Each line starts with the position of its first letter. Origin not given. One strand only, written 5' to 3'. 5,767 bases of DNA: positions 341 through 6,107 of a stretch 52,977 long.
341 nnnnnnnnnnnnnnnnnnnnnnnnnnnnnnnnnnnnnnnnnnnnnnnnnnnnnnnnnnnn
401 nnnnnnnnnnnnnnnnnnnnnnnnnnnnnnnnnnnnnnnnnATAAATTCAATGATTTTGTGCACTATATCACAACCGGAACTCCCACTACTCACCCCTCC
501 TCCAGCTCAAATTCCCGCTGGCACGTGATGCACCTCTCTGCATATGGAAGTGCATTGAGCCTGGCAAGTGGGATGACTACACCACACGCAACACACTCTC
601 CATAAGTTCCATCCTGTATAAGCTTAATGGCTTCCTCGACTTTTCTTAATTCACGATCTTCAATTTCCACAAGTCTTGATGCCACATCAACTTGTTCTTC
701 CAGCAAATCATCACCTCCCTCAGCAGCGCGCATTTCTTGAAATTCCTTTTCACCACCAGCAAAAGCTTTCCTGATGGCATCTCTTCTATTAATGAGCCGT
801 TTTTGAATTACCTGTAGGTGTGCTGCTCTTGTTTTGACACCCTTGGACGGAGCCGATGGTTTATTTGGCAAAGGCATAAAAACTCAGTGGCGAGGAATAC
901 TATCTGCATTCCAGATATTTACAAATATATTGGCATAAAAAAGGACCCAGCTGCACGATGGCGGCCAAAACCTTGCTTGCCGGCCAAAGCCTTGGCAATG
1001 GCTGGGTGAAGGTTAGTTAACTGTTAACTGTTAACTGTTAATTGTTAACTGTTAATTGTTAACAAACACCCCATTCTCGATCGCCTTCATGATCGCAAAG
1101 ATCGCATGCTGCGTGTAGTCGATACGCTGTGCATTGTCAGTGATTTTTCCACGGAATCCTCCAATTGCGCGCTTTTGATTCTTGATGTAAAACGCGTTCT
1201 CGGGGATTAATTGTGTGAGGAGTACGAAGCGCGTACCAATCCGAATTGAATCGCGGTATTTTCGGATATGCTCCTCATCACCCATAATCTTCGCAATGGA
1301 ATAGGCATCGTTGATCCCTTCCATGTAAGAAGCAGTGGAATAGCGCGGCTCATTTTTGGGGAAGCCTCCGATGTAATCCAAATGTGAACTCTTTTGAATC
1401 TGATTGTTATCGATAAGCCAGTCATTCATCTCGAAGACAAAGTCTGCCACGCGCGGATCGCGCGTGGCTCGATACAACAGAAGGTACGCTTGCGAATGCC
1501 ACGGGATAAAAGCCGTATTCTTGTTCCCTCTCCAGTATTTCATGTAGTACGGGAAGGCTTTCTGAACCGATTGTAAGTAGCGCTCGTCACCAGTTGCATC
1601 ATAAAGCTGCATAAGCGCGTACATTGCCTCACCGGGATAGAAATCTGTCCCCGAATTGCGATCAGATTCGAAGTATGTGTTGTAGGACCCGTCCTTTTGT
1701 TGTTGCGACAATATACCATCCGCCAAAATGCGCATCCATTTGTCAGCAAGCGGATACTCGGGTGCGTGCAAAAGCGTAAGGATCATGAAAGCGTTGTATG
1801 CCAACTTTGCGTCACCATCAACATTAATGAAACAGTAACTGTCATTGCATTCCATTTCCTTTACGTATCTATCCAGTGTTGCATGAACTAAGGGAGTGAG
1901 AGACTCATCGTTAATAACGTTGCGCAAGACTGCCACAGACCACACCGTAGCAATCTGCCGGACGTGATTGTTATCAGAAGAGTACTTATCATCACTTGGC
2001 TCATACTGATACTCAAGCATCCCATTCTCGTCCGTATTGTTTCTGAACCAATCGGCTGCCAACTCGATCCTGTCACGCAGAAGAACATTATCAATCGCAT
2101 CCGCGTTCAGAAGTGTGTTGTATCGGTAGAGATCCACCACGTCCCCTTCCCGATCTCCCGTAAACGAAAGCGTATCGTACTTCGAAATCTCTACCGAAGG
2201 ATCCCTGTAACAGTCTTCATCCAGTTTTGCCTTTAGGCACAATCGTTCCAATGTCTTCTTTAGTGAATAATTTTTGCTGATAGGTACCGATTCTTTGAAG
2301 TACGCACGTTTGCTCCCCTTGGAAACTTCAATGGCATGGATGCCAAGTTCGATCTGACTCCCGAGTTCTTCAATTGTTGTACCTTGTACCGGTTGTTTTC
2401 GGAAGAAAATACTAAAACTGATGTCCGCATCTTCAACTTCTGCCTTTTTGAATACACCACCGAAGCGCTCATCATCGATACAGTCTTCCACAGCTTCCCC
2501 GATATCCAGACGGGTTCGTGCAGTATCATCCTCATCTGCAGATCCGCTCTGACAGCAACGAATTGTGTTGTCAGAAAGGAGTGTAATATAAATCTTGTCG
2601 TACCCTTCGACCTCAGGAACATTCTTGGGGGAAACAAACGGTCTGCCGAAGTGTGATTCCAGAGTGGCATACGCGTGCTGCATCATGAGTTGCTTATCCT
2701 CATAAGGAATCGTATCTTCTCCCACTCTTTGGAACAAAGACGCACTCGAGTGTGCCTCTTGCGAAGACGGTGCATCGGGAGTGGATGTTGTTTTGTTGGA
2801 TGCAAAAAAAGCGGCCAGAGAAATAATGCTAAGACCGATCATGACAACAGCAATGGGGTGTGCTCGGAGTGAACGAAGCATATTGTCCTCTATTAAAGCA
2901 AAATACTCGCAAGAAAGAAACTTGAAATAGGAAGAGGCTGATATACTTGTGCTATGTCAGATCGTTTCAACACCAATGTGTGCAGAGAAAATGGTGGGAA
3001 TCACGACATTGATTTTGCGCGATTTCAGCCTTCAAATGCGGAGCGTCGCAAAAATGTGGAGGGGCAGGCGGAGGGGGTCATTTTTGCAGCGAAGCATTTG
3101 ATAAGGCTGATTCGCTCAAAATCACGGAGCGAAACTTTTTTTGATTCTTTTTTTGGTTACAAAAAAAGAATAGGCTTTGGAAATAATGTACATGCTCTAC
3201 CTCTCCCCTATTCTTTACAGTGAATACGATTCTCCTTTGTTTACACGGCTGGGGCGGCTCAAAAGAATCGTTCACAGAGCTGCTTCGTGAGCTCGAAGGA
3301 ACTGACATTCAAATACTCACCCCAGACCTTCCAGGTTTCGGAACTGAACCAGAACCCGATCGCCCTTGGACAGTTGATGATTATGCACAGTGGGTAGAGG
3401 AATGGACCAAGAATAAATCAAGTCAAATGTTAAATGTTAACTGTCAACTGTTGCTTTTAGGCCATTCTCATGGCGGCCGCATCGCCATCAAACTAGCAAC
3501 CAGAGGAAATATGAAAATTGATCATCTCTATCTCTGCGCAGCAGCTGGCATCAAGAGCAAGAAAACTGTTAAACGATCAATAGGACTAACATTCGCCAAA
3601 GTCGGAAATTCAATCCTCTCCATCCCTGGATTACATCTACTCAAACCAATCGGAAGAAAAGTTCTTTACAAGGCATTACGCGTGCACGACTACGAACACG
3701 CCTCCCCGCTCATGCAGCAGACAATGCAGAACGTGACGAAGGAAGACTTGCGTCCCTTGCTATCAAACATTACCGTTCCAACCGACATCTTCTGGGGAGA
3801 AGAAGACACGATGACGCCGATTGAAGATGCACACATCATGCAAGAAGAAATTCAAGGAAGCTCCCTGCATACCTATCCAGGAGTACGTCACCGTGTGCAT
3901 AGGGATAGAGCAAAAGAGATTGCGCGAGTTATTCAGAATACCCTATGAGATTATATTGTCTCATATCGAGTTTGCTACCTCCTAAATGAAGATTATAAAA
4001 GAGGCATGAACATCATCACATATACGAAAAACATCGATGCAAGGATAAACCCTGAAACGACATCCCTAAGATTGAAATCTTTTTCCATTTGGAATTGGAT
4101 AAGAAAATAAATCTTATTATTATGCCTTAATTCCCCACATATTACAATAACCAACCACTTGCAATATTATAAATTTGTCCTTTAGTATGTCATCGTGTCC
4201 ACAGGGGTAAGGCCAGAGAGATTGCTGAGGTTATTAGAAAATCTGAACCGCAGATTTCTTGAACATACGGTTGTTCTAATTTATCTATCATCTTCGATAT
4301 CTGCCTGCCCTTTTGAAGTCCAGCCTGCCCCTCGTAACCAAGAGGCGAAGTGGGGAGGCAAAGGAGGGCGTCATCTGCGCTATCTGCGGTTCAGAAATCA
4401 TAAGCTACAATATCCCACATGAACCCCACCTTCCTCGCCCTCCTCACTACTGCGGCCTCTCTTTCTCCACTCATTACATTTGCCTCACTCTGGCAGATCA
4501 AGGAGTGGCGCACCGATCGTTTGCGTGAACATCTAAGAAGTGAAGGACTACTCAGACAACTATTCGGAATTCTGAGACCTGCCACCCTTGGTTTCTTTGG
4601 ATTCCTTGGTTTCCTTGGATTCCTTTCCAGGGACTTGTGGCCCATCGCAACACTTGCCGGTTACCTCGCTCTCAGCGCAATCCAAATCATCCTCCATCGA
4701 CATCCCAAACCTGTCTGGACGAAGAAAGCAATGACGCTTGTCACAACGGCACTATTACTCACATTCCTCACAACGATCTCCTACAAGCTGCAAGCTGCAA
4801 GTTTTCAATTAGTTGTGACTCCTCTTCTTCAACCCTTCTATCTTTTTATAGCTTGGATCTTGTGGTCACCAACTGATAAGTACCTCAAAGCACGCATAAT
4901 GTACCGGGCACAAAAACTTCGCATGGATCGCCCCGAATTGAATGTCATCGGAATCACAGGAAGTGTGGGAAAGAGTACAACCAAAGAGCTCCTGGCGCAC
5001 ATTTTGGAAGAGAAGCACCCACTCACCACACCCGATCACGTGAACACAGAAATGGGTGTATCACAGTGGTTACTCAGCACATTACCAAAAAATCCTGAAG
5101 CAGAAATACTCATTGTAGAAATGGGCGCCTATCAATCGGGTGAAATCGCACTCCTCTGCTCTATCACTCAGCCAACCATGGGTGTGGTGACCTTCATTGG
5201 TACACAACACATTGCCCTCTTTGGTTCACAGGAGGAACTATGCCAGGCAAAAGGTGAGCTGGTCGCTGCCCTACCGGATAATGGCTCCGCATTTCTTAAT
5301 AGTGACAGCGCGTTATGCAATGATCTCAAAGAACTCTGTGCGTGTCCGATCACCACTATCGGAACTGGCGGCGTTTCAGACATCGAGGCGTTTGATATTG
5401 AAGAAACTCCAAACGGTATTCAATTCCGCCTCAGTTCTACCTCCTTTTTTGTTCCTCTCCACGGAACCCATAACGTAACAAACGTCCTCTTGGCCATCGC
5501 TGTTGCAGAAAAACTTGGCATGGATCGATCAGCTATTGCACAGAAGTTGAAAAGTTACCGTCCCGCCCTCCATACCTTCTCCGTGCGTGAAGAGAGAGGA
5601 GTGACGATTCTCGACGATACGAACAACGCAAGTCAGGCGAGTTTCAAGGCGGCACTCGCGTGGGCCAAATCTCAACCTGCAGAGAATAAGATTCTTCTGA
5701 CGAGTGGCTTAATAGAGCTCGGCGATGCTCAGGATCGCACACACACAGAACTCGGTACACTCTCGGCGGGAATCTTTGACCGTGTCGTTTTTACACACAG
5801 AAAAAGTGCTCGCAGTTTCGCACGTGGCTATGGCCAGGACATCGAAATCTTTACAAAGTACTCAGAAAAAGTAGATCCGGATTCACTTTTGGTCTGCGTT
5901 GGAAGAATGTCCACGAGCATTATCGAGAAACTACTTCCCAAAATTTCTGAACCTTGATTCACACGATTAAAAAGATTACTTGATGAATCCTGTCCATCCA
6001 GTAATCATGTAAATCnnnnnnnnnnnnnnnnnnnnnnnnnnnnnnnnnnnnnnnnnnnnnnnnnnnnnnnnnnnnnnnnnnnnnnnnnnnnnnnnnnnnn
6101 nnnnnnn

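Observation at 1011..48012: Intergenic gaps are populated by hairpins built from short periodic words (mostly 7 nt, also 8 and 9 nt)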

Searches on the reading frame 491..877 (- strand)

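Call 65: search_protein_families(library=pfam, proteins=[window:491-877:-], max_evalue=0.01)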
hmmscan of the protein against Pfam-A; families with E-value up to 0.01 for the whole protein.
window:491-877:- (128 aa): 1 family
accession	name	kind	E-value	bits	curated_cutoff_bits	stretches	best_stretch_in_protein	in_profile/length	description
PF01258.23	zf-dskA_traR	-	3.3e-11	43.4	24.9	1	90-124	1-35/36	Prokaryotic dksA/traR C4-type zinc finger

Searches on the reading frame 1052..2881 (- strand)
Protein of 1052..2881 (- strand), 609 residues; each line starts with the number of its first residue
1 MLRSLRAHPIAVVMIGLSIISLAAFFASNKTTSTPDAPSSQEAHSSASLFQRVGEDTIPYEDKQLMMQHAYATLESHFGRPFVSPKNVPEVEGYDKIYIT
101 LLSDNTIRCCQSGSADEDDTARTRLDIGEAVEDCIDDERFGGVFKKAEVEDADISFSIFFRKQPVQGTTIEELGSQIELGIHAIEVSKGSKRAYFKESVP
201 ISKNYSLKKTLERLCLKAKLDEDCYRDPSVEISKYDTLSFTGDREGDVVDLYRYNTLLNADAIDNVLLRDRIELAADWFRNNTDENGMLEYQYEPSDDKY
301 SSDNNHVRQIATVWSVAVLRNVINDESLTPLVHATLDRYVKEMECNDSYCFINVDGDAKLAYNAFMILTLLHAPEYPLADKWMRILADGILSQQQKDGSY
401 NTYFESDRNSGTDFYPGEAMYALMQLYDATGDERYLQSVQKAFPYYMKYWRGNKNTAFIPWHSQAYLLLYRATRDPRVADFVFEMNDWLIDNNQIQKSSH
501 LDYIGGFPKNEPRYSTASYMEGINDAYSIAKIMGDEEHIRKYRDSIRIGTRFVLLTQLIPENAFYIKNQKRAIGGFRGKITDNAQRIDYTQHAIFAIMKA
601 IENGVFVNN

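Call 8: search_protein_families(library=ncbifam, proteins=[window:1052-2881:-])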
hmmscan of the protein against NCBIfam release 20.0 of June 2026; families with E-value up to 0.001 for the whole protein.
window:1052-2881:- (609 aa): 4 families
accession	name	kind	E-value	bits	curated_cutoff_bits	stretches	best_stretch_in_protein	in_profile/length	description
TIGR04335.1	AmmeMemoSam_A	hypoth_equivalog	2.1e-13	50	99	1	66-239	3-174/175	AmmeMemoRadiSam system protein A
TIGR00296.1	TIGR00296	hypoth_equivalog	4.1e-11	42.9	91.05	1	129-242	78-190/200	TIGR00296 family protein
NF002000.0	PRK00801.1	equivalog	2.5e-10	39.8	273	1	91-243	40-187/201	hypothetical protein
TIGR03897.1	lanti_2_LanM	subfamily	2.5e-05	22.3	304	0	312-454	654-795/932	type 2 lanthipeptide synthetase LanM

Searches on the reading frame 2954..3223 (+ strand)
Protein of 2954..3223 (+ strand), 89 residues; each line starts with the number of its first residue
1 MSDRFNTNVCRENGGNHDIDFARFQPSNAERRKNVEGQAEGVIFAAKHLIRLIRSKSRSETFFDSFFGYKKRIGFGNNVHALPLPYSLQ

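Call 65: search_protein_families(library=pfam, proteins=[window:2954-3223:+], max_evalue=0.01)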
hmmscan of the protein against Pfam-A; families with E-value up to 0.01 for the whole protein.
window:2954-3223:+ (89 aa): 0 families

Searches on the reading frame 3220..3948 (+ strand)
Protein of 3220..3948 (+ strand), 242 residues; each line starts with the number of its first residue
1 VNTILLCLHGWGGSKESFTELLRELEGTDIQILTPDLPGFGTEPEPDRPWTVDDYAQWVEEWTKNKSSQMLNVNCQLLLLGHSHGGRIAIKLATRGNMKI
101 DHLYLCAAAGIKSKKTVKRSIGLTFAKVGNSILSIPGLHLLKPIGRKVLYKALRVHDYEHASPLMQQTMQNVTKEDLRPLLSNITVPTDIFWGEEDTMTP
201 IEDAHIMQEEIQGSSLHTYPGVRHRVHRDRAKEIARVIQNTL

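Call 65: search_protein_families(library=pfam, proteins=[window:3220-3948:+], max_evalue=0.01)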
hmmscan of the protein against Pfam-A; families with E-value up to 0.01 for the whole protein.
window:3220-3948:+ (242 aa): 8 families
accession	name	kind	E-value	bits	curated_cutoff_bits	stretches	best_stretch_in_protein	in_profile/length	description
PF00561.26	Abhydrolase_1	-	4.5e-19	69.5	25.8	1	4-108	2-102/245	alpha/beta hydrolase fold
PF12146.15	Hydrolase_4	-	4.9e-19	69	27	1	4-230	6-238/239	Serine aminopeptidase, S33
PF12697.13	Abhydrolase_6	-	9.6e-19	69.3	26.3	1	5-236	1-216/217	Alpha/beta hydrolase family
PF06342.18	DUF1057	-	2.7e-05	23.8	21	1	6-179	39-203/297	Alpha/beta hydrolase of unknown function (DUF1057)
PF00975.26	Thioesterase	-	3.1e-05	24.7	26.4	1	4-95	2-86/226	Thioesterase domain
PF20408.4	Abhydrolase_11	-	0.00052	20.2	27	1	3-97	3-98/193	Alpha/beta hydrolase domain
PF07224.18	Chlorophyllase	-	0.0012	18.2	26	1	4-101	44-143/301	Chlorophyllase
PF06821.19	Ser_hydrolase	-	0.0067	16.8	22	0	59-135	39-116/172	Serine hydrolase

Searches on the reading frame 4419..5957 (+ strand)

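Call 8: search_protein_families(library=ncbifam, proteins=[window:4419-5957:+])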
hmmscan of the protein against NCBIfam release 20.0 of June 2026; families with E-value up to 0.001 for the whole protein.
window:4419-5957:+ (512 aa): 24 families
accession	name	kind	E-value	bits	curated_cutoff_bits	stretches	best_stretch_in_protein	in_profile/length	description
TIGR01143.1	murF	subfamily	1.3e-64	218.7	288.6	1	172-478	72-381/418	UDP-N-acetylmuramoyl-tripeptide--D-alanyl-D-alanine ligase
NF008896.0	PRK11929.1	equivalog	2.2e-51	174.7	1023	1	170-475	600-914/965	bifunctional UDP-N-acetylmuramoyl-L-alanyl-D-glutamate--2,6-diaminopimelate ligase MurE/UDP-N-acetylmuramoyl-tripeptide--D-alanyl-D-alanine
NF008041.0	PRK10773.1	equivalog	2.5e-36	125.4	551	1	174-473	100-406/453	UDP-N-acetylmuramoyl-tripeptide--D-alanyl-D-alanine ligase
NF008897.0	PRK11930.1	equivalog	2.6e-28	98.5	804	1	170-448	103-385/822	bifunctional UDP-N-acetylmuramoyl-tripeptide:D-alanyl-D-alanine ligase/alanine racemase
NF010693.0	PRK14093.1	equivalog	4e-27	95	544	1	170-456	104-404/479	UDP-N-acetylmuramoylalanyl-D-glutamyl-2,6-diaminopimelate--D-alanyl-D-alanine ligase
TIGR01082.1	murC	equivalog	1.1e-22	80.8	335.1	1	163-402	89-324/449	UDP-N-acetylmuramate--L-alanine ligase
TIGR01087.1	murD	equivalog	7.7e-19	68.1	211.95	1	171-418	102-340/441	UDP-N-acetylmuramoyl-L-alanine--D-glutamate ligase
NF001126.0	PRK00139.1-4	equivalog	1.6e-18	66.5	373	1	253-382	195-328/486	UDP-N-acetylmuramoyl-L-alanyl-D-glutamate--2,6-diaminopimelate ligase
NF053648.1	pMurE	equivalog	1.5e-17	63.5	600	1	176-400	100-333/464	pseudomurein biosynthesis peptide ligase pMurE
NF053645.1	pMurC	equivalog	4.4e-17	62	560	1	159-304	87-231/492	pseudomurein biosynthesis peptide ligase pMurC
NF010623.0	PRK14016.1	subfamily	1.3e-13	50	877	1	350-470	684-804/871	cyanophycin synthetase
TIGR01085.1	murE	subfamily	1.8e-13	50.3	257.3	1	254-383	180-319/472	UDP-N-acetylmuramyl-tripeptide synthetase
TIGR02068.2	cya_phycin_syn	equivalog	1.3e-12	46.6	850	1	350-467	682-799/862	cyanophycin synthetase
NF033197.0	F430_CfbE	equivalog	2.4e-12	46.5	250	1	346-421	265-341/430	coenzyme F430 synthase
NF001124.0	PRK00139.1-2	equivalog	1.3e-11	43.9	476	1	254-383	201-338/500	UDP-N-acetylmuramoyl-L-alanyl-D-glutamate--2,6-diaminopimelate ligase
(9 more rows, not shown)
